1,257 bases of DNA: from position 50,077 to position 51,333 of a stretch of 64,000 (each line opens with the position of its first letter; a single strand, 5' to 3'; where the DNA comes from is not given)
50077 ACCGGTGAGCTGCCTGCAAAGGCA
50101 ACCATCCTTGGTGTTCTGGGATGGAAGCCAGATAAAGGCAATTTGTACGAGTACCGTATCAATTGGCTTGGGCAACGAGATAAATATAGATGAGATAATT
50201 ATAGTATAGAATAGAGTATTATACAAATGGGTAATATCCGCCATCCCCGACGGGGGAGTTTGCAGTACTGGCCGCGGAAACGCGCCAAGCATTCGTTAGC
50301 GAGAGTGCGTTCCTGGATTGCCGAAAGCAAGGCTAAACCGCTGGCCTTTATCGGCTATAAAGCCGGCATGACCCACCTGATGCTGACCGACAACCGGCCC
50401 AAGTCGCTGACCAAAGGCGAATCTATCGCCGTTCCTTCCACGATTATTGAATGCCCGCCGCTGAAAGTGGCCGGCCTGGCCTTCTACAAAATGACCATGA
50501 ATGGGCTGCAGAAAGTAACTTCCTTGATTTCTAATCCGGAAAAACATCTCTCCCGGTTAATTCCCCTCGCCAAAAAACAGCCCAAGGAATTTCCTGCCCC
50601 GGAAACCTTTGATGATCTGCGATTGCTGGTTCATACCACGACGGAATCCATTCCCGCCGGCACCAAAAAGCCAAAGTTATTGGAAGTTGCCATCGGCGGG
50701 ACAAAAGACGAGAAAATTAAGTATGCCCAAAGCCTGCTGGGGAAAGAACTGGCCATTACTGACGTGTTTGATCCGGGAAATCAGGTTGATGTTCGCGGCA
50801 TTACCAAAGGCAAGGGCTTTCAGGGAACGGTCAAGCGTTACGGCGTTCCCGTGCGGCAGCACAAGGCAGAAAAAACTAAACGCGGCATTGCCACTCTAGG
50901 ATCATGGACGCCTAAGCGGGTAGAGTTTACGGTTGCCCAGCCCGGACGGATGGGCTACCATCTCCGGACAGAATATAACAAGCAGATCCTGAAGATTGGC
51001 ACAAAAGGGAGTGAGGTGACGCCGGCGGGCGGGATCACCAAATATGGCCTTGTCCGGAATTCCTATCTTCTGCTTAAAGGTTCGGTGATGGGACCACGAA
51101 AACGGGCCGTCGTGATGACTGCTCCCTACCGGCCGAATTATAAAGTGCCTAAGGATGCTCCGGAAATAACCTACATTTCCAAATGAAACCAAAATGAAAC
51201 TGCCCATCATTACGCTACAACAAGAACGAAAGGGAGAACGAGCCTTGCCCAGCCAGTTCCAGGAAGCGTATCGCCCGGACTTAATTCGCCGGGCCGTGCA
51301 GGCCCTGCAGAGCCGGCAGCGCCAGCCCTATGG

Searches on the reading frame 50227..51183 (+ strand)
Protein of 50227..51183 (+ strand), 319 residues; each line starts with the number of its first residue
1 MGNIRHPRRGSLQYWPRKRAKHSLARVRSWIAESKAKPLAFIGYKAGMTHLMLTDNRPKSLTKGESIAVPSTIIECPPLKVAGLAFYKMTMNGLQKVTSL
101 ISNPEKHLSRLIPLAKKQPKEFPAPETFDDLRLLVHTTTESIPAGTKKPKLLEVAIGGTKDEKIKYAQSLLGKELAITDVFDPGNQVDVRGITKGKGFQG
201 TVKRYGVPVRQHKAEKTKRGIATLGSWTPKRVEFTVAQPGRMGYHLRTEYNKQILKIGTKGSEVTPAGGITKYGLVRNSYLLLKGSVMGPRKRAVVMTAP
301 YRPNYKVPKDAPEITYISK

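Call 54: search_protein_families(library=ncbifam, proteins=[window:50227-51183:+], max_evalue=1e-10)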
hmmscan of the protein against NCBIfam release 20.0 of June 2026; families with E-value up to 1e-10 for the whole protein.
window:50227-51183:+ (319 aa): 3 families
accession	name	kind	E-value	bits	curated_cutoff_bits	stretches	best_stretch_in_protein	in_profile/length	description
NF003261.0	PRK04231.1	equivalog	3.8e-110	367.8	341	1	2-318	2-335/342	50S ribosomal protein L3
TIGR03626.1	L3_arch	equivalog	4.5e-108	361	308.7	1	6-319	2-328/331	50S ribosomal protein L3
TIGR03625.1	L3_bact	equivalog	3.7e-15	56.3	142.9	1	167-263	86-184/202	50S ribosomal protein L3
